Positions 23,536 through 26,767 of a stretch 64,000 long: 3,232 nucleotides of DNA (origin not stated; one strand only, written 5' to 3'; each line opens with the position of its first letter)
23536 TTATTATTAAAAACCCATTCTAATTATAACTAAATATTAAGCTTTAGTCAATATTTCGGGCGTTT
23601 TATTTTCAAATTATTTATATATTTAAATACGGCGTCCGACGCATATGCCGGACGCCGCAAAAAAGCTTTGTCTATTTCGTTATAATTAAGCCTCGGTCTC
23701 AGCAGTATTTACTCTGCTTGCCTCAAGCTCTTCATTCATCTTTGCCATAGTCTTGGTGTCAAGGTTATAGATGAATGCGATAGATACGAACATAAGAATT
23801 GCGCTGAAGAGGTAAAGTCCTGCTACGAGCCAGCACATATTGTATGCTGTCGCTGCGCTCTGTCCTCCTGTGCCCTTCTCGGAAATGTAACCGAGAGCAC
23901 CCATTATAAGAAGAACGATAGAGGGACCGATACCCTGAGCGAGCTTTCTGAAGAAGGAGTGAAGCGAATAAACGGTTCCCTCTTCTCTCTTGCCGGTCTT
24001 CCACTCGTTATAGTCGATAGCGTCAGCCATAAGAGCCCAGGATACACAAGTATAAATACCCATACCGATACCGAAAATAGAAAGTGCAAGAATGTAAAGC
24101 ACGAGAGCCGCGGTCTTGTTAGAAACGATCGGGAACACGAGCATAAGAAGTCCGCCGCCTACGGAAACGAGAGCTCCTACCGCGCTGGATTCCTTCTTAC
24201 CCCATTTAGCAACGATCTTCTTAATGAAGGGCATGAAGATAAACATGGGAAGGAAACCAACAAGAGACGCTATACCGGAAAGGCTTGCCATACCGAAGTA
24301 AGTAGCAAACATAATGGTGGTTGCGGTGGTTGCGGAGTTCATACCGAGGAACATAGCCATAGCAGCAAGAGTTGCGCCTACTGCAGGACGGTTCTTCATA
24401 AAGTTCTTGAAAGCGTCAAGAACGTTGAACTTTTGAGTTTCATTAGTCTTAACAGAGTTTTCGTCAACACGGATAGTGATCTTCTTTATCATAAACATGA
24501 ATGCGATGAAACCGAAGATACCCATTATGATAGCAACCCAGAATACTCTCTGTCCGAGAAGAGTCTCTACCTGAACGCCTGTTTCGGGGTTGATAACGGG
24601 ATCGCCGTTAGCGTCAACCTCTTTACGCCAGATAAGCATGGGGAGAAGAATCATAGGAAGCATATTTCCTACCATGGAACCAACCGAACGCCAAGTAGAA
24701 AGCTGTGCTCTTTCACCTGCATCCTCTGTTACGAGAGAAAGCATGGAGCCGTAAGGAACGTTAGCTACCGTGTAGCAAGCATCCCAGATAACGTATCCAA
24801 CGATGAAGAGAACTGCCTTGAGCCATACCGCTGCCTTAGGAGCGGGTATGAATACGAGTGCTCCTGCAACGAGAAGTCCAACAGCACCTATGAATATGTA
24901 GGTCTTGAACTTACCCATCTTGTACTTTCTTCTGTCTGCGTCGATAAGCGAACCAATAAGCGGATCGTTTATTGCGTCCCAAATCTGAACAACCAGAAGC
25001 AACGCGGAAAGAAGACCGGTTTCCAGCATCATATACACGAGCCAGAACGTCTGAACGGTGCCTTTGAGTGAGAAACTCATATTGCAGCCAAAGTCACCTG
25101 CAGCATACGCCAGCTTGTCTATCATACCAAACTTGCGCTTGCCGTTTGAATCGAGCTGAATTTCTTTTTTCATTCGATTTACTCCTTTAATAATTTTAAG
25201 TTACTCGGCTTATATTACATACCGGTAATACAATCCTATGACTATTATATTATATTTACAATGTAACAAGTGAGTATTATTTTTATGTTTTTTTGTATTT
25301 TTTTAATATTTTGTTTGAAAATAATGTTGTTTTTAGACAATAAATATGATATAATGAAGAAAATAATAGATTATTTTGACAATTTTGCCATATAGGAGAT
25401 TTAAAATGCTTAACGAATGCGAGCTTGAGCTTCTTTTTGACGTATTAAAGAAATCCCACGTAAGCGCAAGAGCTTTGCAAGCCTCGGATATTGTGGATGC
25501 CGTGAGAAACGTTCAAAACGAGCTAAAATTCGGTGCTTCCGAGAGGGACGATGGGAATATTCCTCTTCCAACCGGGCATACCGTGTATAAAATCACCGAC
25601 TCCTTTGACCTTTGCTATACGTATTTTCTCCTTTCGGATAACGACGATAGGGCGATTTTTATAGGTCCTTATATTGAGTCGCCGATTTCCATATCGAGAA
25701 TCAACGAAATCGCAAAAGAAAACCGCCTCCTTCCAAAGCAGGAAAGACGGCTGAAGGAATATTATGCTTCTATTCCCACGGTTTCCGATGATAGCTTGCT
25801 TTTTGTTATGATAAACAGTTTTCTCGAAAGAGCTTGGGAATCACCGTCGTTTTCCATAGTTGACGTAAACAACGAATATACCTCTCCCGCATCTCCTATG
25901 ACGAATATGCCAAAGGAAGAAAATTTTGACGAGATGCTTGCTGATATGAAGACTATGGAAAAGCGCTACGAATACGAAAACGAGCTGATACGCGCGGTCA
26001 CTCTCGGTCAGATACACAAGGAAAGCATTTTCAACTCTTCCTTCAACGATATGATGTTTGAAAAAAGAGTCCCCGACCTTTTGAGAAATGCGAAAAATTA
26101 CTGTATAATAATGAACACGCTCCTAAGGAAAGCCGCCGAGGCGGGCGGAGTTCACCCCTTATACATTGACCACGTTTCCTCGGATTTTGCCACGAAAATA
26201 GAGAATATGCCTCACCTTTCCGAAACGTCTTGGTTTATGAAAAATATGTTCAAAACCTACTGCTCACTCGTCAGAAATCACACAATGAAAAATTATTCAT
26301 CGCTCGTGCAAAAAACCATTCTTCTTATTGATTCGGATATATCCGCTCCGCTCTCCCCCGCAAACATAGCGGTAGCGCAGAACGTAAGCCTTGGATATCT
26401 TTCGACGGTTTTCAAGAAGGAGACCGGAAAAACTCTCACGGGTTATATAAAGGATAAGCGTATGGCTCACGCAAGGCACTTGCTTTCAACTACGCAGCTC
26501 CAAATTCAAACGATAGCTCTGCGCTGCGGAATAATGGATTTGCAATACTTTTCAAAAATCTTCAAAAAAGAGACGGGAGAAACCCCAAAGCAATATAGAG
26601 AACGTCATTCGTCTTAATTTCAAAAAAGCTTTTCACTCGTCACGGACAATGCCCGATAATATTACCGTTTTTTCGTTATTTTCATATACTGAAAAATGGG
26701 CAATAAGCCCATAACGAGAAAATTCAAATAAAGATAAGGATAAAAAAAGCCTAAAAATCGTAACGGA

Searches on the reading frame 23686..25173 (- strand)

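Call 22: search_protein_families(library=pfam, proteins=[window:23686-25173:-], max_evalue=0.001)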
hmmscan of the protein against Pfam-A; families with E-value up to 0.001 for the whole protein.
window:23686-25173:- (495 aa): 2 families
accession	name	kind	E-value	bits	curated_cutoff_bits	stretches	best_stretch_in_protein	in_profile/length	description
PF13347.12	MFS_2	-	2.6e-67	227.7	27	1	23-472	2-426/427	MFS/sugar transport protein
PF07690.21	MFS_1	-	7.5e-19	68.3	33.4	1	47-417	22-347/347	Major Facilitator Superfamily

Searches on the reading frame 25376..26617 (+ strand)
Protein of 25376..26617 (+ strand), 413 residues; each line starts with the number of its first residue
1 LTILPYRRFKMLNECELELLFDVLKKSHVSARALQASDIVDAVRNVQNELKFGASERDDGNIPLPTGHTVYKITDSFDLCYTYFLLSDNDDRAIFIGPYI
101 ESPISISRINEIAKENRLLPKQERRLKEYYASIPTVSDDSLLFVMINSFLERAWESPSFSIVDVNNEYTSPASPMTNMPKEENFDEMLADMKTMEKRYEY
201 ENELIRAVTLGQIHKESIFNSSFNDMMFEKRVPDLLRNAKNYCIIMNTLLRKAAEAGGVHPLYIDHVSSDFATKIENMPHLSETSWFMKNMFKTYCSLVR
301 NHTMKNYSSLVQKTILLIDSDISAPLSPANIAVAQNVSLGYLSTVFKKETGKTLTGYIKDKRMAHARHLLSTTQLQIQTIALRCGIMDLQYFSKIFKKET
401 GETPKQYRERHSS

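Call 22: search_protein_families(library=pfam, proteins=[window:25376-26617:+], max_evalue=0.001)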
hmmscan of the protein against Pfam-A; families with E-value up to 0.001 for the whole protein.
window:25376-26617:+ (413 aa): 2 families
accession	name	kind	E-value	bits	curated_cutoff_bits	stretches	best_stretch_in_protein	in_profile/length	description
PF12833.13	HTH_18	-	1.2e-20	74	33.6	1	334-410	4-80/80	Helix-turn-helix domain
PF00165.29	HTH_AraC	-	2.5e-16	59.8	26.6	1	372-408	6-41/42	Bacterial regulatory helix-turn-helix proteins, AraC family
